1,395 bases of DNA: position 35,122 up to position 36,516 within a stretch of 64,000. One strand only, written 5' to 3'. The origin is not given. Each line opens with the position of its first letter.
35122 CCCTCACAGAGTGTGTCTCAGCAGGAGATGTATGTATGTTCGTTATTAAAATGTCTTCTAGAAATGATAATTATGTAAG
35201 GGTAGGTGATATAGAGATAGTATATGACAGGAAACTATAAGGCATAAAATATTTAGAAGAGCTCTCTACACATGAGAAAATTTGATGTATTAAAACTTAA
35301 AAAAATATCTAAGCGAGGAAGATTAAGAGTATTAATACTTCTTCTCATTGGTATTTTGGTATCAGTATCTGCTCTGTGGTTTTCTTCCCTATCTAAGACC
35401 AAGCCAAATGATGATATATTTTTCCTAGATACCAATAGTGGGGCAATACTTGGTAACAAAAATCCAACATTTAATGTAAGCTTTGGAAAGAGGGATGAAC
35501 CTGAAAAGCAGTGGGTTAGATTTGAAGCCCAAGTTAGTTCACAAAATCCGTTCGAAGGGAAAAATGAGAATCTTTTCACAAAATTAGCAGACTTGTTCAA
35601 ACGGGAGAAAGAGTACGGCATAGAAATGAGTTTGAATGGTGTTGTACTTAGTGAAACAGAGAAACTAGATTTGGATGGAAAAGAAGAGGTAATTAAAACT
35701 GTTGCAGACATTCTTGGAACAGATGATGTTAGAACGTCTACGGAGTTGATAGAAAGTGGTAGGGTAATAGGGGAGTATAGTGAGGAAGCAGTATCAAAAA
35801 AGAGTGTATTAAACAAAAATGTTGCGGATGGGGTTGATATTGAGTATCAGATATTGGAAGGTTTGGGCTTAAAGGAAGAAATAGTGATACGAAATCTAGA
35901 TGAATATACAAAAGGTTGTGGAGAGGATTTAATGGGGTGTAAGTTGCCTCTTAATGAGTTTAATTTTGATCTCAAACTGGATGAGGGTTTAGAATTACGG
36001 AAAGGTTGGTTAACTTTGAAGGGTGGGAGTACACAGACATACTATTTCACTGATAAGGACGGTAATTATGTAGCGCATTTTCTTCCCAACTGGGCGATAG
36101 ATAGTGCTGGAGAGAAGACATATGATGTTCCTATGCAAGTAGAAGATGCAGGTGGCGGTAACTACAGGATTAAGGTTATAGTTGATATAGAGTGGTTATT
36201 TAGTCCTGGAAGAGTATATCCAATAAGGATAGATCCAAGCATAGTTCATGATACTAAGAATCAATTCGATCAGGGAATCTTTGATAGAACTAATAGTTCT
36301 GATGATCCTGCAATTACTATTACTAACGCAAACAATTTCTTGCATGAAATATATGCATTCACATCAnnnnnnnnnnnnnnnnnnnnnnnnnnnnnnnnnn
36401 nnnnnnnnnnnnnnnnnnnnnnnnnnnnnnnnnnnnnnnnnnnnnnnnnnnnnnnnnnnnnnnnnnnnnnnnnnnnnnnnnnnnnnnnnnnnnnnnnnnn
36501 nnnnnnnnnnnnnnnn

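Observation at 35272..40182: Second giant gene with three LamG/ConA-like lectin domains co-transcribed with the 4117-aa gene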

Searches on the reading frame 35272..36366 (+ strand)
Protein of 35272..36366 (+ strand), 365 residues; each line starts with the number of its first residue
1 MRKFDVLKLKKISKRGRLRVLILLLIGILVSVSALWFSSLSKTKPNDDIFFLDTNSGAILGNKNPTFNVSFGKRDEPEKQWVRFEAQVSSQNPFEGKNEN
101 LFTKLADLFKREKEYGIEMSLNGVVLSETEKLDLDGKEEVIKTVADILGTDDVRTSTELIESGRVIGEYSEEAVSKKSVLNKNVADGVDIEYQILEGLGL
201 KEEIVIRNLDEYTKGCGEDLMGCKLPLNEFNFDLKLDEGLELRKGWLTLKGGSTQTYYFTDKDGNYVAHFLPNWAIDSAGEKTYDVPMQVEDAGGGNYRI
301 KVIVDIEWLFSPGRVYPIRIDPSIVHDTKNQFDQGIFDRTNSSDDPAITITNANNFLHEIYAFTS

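Call 15: search_protein_families(library=pfam, proteins=[window:35272-36366:+], max_evalue=1)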
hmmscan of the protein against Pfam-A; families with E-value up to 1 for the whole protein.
window:35272-36366:+ (365 aa): 1 family
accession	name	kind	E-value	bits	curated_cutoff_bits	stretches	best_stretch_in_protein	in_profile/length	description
PF02743.24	dCache_1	-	0.063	13.2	45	1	247-285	160-190/240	Cache domain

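Call 27: search_protein_families(library=phrogs, proteins=[window:35272-36366:+], max_evalue=0.01)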
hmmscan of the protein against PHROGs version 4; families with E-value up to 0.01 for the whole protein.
window:35272-36366:+ (365 aa): 0 families

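Call 58: search_protein_families(library=ncbifam, proteins=[window:35272-36366:+], max_evalue=0.1)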
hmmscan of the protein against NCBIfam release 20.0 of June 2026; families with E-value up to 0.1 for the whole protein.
window:35272-36366:+ (365 aa): 0 families

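Call 77: find_homologous_proteins(query=window:35389-36366:+, max_evalue=0.001)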
Query window:35389-36366:+ (326 aa): 9 proteins with E <= 0.001 among 1566 candidates.
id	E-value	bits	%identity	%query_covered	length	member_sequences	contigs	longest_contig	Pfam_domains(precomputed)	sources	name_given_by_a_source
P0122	1.6e-143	496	68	98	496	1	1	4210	-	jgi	jgi:hypothetical protein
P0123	3.6e-131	455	73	84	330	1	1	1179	-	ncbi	-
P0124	4.3e-130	452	67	92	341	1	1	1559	-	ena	-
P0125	6.6e-99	349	50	99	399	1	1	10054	-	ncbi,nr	ncbi:MAG: hypothetical protein US14_C0037G0003 [candidate division WS6 bacterium GW2011_WS6_36_26]|n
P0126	1.2e-97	345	54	94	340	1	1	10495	-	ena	-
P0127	5.4e-80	287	59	73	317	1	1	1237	-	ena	-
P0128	9.1e-77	276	47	90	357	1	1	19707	-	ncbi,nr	ncbi:MAG: hypothetical protein PHP08_02765, partial [Candidatus Dojkabacteria bacterium]|nr:hypothet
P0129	1.1e-56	210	58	60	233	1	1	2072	-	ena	-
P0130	2.8e-31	127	47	50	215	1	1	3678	-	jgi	jgi:hypothetical protein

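Call 86: search_protein_representatives(protein=window:35389-36366:+)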
Query: 326 residues. Proteins with E-value up to 0.001 (for the whole library): 428; up to 1e-10: 145; up to 1e-30: 67. The best 150 are listed.
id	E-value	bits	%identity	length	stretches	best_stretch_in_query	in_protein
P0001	3.3e-215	729.7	100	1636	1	1-326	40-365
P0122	5.1e-144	495.8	69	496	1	3-317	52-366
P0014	1.8e-143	494.0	70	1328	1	3-312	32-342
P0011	1.7e-140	484.2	68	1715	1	3-317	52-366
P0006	2.1e-139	480.6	69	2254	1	3-314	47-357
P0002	1.1e-138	478.2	68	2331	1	2-310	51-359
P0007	1.1e-137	475.0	67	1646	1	3-316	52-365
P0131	1.2e-132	458.3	65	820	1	3-315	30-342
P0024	2.4e-131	454.1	64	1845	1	2-313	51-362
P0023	1.6e-116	405.4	59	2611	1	3-315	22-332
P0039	8.1e-116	403.1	59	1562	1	3-305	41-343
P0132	9.1e-106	370.1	58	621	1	3-313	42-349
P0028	2.8e-104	365.2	56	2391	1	1-302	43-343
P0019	2.2e-103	362.2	55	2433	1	3-302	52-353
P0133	2.5e-103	362.0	53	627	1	2-301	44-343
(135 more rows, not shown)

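Call 90: search_protein_families(library=pfam, alignment_id=A4, max_evalue=0.00001)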
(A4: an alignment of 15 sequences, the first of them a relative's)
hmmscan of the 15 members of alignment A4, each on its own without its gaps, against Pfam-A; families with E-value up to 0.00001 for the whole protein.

A. member 1, P0171 (3040 aa): 3 families
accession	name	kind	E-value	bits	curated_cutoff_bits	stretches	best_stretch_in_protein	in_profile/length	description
PF13385.13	Laminin_G_3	-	3.6e-82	274.3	27.6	4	1307-1457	1-150/151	Concanavalin A-like lectin/glucanases superfamily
PF02210.31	Laminin_G_2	-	3.6e-10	40.8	22.9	0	1132-1174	45-87/126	Laminin G domain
PF00054.30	Laminin_G_1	-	1.5e-06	28.9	24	0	1131-1169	44-83/131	Laminin G domain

B. families by the number of members that match (of 15 scanned): 13 families
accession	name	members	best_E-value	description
PF13385.13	Laminin_G_3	15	5.7e-266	Concanavalin A-like lectin/glucanases superfamily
PF02210.31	Laminin_G_2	15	5.7e-45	Laminin G domain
PF00054.30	Laminin_G_1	5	5.5e-19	Laminin G domain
PF10102.14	DUF2341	4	1.7e-33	Domain of unknown function (DUF2341)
PF07953.20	Toxin_R_bind_N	4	2.2e-28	Clostridium neurotoxin, N-terminal receptor binding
PF00354.24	Pentaxin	4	1.1e-24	Pentaxin family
PF02973.23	Sialidase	4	5e-15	Sialidase, N-terminal domain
PF22925.3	TS_C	4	8.2e-15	Trans-sialidase, C-terminal domain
PF25788.1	Ig_Rha78A_N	3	1.3e-16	Rha78A-like, N-terminal immunoglobulin domain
PF06439.18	3keto-disac_hyd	3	9.1e-07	3-keto-disaccharide hydrolase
PF21722.4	Gly_rich_2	2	9.6e-15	Glycine-rich domain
PF04041.19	Glyco_hydro_130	1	5.7e-08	beta-1,4-mannooligosaccharide phosphorylase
PF13750.12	Big_3_3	1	6.6e-08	Bacterial Ig-like domain (group 3)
